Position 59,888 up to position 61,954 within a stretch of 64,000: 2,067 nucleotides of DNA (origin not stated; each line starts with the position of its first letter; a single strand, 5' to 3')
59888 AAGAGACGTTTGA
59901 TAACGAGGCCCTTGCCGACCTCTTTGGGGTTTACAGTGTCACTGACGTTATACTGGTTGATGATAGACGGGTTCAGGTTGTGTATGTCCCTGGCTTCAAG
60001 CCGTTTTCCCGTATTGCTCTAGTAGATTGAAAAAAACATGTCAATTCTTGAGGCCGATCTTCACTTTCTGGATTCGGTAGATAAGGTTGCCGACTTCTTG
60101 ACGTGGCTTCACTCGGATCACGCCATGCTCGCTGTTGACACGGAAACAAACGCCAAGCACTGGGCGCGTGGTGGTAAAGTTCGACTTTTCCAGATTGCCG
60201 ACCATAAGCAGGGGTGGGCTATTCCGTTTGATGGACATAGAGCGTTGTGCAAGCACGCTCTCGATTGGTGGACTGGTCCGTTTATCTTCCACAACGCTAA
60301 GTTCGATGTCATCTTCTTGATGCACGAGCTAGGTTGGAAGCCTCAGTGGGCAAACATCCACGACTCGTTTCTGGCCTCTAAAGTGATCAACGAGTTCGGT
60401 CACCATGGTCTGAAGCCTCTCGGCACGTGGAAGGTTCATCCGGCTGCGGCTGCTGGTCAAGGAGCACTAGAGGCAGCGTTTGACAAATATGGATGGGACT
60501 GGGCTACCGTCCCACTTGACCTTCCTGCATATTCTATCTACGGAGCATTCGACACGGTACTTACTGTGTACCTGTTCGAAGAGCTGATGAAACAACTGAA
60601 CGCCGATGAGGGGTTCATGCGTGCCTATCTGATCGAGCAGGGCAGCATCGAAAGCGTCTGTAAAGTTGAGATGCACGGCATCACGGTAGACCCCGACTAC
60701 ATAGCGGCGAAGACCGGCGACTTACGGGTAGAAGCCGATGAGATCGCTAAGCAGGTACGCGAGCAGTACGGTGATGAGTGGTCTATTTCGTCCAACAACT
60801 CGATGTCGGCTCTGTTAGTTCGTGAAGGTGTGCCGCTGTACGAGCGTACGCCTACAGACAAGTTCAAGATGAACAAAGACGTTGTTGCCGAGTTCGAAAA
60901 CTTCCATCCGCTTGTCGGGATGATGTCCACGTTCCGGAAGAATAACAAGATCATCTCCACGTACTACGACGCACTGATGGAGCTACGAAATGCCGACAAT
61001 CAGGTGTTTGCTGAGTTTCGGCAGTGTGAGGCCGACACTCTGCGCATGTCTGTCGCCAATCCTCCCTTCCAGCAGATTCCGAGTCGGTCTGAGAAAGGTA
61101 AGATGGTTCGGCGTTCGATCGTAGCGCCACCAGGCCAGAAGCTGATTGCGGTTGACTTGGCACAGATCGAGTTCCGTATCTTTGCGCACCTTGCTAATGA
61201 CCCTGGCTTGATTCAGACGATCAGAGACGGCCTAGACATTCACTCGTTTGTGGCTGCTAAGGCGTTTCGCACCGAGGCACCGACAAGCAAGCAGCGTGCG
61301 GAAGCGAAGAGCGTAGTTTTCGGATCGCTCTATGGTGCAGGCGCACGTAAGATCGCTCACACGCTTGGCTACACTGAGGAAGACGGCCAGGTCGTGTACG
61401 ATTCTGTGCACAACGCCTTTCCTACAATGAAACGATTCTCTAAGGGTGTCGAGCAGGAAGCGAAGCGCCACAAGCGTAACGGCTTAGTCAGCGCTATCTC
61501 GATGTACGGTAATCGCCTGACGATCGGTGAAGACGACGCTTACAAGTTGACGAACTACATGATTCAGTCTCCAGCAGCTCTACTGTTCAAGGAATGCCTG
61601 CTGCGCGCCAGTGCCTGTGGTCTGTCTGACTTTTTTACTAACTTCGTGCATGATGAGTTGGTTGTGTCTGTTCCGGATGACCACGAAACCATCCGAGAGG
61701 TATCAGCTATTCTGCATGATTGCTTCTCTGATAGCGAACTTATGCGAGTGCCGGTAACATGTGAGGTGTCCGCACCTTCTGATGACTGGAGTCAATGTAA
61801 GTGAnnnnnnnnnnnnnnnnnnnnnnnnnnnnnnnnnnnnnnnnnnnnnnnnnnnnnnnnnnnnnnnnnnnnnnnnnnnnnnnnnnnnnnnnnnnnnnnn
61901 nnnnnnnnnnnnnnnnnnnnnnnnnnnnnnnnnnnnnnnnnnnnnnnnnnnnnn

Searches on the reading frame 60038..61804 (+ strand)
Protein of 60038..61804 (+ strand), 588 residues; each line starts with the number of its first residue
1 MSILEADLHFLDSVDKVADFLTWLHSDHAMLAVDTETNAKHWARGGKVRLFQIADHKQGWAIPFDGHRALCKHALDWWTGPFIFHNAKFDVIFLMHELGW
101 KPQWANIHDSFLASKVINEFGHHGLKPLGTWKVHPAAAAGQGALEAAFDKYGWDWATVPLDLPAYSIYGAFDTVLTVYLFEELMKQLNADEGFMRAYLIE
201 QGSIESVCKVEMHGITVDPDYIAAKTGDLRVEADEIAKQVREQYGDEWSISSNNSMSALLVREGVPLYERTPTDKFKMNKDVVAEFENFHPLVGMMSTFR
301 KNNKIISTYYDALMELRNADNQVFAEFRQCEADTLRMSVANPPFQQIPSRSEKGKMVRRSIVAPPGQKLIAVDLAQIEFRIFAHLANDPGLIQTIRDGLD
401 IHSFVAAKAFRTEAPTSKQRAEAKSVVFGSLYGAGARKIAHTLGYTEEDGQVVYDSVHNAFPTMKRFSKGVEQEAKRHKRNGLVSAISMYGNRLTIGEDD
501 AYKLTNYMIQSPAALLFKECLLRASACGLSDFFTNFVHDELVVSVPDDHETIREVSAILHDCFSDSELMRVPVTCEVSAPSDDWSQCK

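Call 17: search_protein_families(library=phrogs, proteins=[window:60038-61804:+], max_evalue=0.00001)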
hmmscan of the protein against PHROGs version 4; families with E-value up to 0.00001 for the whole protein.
window:60038-61804:+ (588 aa): 6 families
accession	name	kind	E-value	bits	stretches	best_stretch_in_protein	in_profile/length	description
phrog_17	-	DNA, RNA and nucleotide metabolism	1.1e-103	349.4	1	14-587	658-1233/1445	DNA polymerase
phrog_2573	-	DNA, RNA and nucleotide metabolism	9.8e-22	78.6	1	357-576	5-267/336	DNA polymerase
phrog_15971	-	DNA, RNA and nucleotide metabolism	2.7e-20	73.9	1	201-555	8-341/376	DNA polymerase I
phrog_10285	-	DNA, RNA and nucleotide metabolism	2.3e-19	70.6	1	344-477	32-173/321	DNA polymerase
phrog_12241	-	DNA, RNA and nucleotide metabolism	2.2e-13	51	0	278-352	424-498/502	DNA polymerase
phrog_23226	-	DNA, RNA and nucleotide metabolism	1.2e-11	44.8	1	303-413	279-385/611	DNA polymerase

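Call 28: find_related_loci(query=window:60038-61804:+, collection=viral_contigs, flank=10000)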
Query window:60038-61804:+ (588 aa) in viral_contigs; peptide patterns used: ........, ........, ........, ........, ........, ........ (x = any residue, [..] = any of these).
2 stretches matched a pattern, but none encodes a relative of the query by tblastn (E <= 1e-3).

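Call 51: search_protein_families(library=ncbifam, proteins=[window:60038-61804:+], max_evalue=0.01)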
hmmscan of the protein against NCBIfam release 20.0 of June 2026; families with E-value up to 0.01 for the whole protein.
window:60038-61804:+ (588 aa): 10 families
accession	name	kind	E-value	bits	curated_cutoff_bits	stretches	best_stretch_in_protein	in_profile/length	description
NF004397.1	PRK05755.1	equivalog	1e-70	239.3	720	1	16-587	302-888/889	DNA polymerase I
TIGR00593.1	pola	equivalog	1.7e-60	205.4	600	1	168-586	460-888/890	DNA polymerase I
NF011539.0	PRK14975.1-3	equivalog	3e-57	194.3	640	1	28-585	66-626/628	bifunctional 3'-5' exonuclease/DNA polymerase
NF011540.0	PRK14975.1-4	equivalog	2.3e-39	135.4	601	1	9-579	4-569/576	bifunctional 3'-5' exonuclease/DNA polymerase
NF038380.1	phage_DpoZ_1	exception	1e-35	123.3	500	1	30-586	4-604/607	aminoadenine-incorporating DNA polymerase DpoZ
NF011541.0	PRK14975.2-1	equivalog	1.8e-16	59.6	871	1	292-574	318-624/645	bifunctional 3'-5' exonuclease/DNA polymerase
NF011538.0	PRK14975.1-1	equivalog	4.5e-13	48.5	389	1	355-436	313-387/557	bifunctional 3'-5' exonuclease/DNA polymerase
NF038381.1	phage_DpoZ_2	exception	3.9e-09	35.4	350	1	268-443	394-582/754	aminoadenine-incorporating DNA polymerase DpoZ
NF011543.0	PRK14975.2-3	equivalog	1.6e-06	26.4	1139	1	299-490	518-714/853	bifunctional 3'-5' exonuclease/DNA polymerase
NF011542.0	PRK14975.2-2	equivalog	2.4e-06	26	1061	1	332-443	512-625/802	bifunctional 3'-5' exonuclease/DNA polymerase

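Call 74: find_homologous_proteins(query=window:60038-61804:+, max_evalue=1e-30)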
Query window:60038-61804:+ (588 aa): 106 proteins with E <= 1e-30 among 8000 candidates.
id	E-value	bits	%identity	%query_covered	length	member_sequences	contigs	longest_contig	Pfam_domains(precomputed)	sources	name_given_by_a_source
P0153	0.0e+0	1369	100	100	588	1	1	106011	PF01612.27,PF00476.27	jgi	jgi:DNA polymerase-1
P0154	3.2e-157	543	45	100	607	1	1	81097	PF01612.27,PF00476.27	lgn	-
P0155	2.0e-88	315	34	99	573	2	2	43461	PF01612.27,PF00476.27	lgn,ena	-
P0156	1.0e-79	287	33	99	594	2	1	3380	PF01612.27,PF00476.27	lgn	-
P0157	1.7e-78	283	33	98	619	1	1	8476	PF01612.27,PF00476.27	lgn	-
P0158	4.9e-76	275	31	100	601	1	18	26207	PF01612.27,PF00476.27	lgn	-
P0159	1.7e-75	273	31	99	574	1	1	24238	PF01612.27,PF00476.27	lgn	-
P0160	3.1e-75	272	33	94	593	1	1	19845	PF01612.27,PF00476.27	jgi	-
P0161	3.5e-75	272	32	99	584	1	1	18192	PF01612.27,PF00476.27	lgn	-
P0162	6.7e-74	267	32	95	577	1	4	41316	PF01612.27,PF00476.27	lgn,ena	-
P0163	1.7e-73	266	31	73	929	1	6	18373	PF01612.27,PF00476.27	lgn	-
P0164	7.0e-72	261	30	99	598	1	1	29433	PF01612.27,PF00476.27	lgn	-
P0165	1.5e-71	260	31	99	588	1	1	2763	PF01612.27,PF00476.27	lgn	-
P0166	2.9e-71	259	32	98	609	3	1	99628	PF01612.27,PF00476.27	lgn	-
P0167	3.9e-71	258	31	97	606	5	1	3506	PF01612.27,PF00476.27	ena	-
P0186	2.5e-57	213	29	98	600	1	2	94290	PF01612.27,PF00476.27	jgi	jgi:DNA polymerase-1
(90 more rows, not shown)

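Call 75: find_encoding_contigs(protein=P0154, flank=10000, max_places=3)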
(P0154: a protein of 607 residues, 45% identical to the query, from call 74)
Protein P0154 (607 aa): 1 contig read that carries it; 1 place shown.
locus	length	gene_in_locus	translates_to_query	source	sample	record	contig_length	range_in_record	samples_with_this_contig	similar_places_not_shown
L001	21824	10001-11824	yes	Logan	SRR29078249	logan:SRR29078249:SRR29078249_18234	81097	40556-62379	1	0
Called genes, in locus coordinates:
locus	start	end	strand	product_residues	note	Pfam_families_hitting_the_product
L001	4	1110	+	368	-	PF23719:VapB (faint)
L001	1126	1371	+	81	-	-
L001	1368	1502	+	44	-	-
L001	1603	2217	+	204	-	-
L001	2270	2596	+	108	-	-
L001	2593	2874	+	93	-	-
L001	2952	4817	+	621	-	-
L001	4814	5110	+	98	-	-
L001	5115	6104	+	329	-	PF26926:Phage_T4_rIIB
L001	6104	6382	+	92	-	-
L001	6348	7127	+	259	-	PF09250:Prim-Pol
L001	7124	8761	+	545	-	PF05731:TROVE (weak), PF25045:vWA_Ro60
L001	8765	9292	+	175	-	-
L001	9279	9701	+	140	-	-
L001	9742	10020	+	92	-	-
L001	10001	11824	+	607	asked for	PF01612:DNA_pol_A_exo1 (weak), PF00476:DNA_pol_A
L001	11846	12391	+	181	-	-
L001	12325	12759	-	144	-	-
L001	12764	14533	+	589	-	PF00176:SNF2-rel_dom, PF00271:Helicase_C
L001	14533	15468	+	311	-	PF12705:PDDEXK_1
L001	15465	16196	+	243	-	PF13479:AAA_24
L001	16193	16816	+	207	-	-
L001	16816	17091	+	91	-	-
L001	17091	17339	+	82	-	-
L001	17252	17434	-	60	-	-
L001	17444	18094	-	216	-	-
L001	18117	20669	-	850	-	-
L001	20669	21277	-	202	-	-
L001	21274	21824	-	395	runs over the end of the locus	-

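Call 77: find_encoding_contigs(protein=P0155, flank=10000, max_places=2)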
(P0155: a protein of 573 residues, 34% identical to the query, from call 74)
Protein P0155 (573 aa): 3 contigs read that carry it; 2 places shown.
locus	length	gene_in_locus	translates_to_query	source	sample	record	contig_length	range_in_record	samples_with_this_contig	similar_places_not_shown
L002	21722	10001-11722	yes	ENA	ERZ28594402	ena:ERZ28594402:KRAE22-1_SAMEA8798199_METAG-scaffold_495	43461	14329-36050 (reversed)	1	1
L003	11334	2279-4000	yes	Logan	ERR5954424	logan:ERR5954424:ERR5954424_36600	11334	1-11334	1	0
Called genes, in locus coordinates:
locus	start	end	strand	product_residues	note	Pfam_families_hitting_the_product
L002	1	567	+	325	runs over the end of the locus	PF18906:Phage_tube_2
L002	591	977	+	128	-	-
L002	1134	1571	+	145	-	PF04883:HK97-gp10_like (faint)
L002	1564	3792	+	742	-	PF10145:PhageMin_Tail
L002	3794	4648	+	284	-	PF22768:SPP1_Dit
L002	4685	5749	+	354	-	-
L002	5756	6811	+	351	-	-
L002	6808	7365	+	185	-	-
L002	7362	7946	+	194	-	-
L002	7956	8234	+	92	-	-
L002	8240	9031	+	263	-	-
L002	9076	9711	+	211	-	PF21448:DNMK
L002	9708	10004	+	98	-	-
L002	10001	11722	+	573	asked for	PF01612:DNA_pol_A_exo1, PF00476:DNA_pol_A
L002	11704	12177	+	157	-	-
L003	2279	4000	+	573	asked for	PF01612:DNA_pol_A_exo1, PF00476:DNA_pol_A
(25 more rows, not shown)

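Call 78: find_encoding_contigs(protein=P0166, flank=10000, max_places=2)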
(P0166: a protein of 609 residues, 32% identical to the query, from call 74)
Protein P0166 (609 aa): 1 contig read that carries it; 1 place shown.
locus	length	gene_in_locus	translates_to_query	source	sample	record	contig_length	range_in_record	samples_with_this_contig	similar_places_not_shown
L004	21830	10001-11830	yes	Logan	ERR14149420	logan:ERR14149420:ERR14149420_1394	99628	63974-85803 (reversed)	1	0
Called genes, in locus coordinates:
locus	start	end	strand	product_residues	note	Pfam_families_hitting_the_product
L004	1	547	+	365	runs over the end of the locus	-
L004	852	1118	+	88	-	-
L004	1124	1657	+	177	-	PF13384:HTH_23 (faint), PF12728:HTH_17 (faint)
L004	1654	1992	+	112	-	-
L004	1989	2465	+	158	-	-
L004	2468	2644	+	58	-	-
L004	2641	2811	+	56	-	-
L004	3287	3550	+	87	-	-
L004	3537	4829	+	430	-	PF09250:Prim-Pol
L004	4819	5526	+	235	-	PF07460:NUMOD3 (faint)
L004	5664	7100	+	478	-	PF13481:AAA_25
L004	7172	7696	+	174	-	-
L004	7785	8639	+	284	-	-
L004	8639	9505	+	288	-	PF00303:Thymidylat_synt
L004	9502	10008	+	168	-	PF00383:dCMP_cyt_deam_1, PF14437:MafB19-deam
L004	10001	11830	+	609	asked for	PF01612:DNA_pol_A_exo1, PF00476:DNA_pol_A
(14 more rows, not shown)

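Call 79: find_encoding_contigs(protein=P0186, flank=10000, max_places=2)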
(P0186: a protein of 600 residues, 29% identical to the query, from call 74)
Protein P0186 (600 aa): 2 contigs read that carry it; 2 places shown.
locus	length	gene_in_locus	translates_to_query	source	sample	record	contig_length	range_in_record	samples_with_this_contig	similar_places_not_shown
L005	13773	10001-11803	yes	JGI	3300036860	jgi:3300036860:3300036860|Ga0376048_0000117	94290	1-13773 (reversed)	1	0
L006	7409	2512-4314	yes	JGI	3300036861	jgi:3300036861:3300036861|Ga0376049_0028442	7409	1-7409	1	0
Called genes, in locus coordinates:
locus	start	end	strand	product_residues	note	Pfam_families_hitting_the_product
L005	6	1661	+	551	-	PF05731:TROVE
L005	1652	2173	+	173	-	-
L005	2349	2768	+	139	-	-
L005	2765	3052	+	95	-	-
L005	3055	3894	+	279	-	-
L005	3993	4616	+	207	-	-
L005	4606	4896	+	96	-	-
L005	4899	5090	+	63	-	-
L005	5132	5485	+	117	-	-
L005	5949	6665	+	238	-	-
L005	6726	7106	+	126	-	-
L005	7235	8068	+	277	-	-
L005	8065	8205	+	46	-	-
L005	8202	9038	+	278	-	PF00303:Thymidylat_synt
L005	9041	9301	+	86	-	-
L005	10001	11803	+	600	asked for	PF01612:DNA_pol_A_exo1, PF00476:DNA_pol_A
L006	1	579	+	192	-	?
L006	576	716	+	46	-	-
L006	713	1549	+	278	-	PF00303:Thymidylat_synt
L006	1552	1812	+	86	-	-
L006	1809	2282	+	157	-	PF00383:dCMP_cyt_deam_1, PF14437:MafB19-deam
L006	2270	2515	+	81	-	-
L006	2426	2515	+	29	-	-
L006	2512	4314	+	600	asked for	PF01612:DNA_pol_A_exo1, PF00476:DNA_pol_A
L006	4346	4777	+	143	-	-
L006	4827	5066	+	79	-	-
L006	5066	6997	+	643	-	PF00176:SNF2-rel_dom, PF00271:Helicase_C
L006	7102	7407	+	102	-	?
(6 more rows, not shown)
